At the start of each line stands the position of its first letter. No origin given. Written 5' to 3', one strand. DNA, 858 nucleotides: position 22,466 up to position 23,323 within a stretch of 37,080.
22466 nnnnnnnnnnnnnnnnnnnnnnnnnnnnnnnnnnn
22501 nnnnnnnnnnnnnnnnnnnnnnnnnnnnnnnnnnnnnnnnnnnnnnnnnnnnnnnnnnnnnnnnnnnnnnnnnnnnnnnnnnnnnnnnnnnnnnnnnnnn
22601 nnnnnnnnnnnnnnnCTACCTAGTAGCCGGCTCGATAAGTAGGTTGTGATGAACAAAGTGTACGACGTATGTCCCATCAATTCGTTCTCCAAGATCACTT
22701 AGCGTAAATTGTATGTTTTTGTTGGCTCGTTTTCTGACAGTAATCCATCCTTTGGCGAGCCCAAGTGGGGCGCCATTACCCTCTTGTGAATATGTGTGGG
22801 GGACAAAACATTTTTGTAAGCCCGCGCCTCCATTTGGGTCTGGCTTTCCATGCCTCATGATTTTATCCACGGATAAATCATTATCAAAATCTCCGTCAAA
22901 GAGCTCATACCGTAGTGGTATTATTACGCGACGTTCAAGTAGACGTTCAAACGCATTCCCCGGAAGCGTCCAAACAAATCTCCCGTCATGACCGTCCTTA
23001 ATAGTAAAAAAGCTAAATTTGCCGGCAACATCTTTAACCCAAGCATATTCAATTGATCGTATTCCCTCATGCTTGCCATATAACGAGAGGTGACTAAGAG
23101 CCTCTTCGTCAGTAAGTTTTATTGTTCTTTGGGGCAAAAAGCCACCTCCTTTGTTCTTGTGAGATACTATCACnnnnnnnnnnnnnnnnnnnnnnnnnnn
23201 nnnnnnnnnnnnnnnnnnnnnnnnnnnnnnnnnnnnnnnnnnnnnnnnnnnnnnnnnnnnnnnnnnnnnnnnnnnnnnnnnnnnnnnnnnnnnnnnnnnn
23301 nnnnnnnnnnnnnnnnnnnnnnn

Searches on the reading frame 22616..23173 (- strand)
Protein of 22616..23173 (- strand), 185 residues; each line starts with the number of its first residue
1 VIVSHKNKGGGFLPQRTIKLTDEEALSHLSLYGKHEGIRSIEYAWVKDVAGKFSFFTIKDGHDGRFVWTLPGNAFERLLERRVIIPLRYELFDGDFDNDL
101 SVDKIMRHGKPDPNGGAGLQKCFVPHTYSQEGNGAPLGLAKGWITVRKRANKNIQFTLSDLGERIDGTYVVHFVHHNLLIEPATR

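Call 12: search_protein_families(library=pfam, proteins=[window:22616-23173:-], max_evalue=0.01)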
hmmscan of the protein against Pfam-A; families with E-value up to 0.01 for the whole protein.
window:22616-23173:- (185 aa): 1 family
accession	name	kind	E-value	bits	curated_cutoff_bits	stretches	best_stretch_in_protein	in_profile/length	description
PF01336.31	tRNA_anti-codon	-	0.00064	20.1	27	0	141-168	4-32/75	OB-fold nucleic acid binding domain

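Call 25: search_protein_families(library=phrogs, proteins=[window:22616-23140:-], max_evalue=0.01)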
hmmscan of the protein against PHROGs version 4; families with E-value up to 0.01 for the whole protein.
window:22616-23140:- (174 aa): 0 families

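Call 26: search_protein_families(library=ncbifam, proteins=[window:22616-23140:-], max_evalue=0.01)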
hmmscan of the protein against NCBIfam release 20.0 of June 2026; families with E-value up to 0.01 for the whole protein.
window:22616-23140:- (174 aa): 0 families

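Call 48: find_related_loci(query=window:22616-23140:-, collection=viral_contigs, flank=3000)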
Query window:22616-23140:- (174 aa) in viral_contigs; peptide patterns used: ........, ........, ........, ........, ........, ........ (x = any residue, [..] = any of these).
19 stretches matched a pattern, but none encodes a relative of the query by tblastn (E <= 1e-3).

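Call 52: search_protein_representatives(protein=window:22616-23140:-)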
Query: 174 residues. Proteins with E-value up to 0.001 (for the whole library): 5; up to 1e-10: 1; up to 1e-30: 1. The best 5 are listed.
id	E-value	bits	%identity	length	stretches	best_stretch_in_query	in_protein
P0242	2.3e-115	399.1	99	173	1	2-174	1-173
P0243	8.7e-08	48.5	29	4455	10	26-62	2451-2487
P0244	7.1e-07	45.5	29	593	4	52-97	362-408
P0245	2.8e-06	43.6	33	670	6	30-73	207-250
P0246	4.6e-06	42.9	30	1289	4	40-106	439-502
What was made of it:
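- The 174-aa neighbour has no relatives, so co-occurrence cannot be tested (call 52).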

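Call 63: search_protein_families(library=padloc, proteins=[window:22616-23140:-], max_evalue=0.1)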
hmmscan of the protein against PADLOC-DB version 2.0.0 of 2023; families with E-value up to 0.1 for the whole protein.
window:22616-23140:- (174 aa): 0 families

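Call 67: predict_structure(protein=window:22616-23140:-)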
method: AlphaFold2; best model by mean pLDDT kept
length: 174 residues; sequences in the alignment: 1
mean_pLDDT: 34.3   pTM: 0.22
mean pLDDT of the five models: 34.3, 30.6, 29.6, 28.7, 27.4
residues with pLDDT >= 90: 0; 70-90: 0; 50-70: 2; < 50: 172
segments of 3 or more residues with pLDDT < 50: 1-101, 104-174
pLDDT, mean of each block of 10 residues (from residue 1): 31 36 32 33 35 36 42 31 31 43 45 37 31 36 35 30 24 23
secondary structure, 60 per line:
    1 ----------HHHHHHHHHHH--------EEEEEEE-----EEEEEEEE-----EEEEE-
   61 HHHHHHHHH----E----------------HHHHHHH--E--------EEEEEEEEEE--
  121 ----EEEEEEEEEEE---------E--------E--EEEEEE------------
elements in order: H11-21 E30-36 E42-49 E55-59 H61-69 H91-97 E109-118 E125-135 E157-162
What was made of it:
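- Its structure prediction failed (pLDDT 34; call 67).
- Tried and rejected: The 174-aa protein is an orphan (call 52), has no defence, phage or NCBIfam hit (calls 25, 26, 63), and its single-sequence AlphaFold model is unusable (pLDDT 34; call 67).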
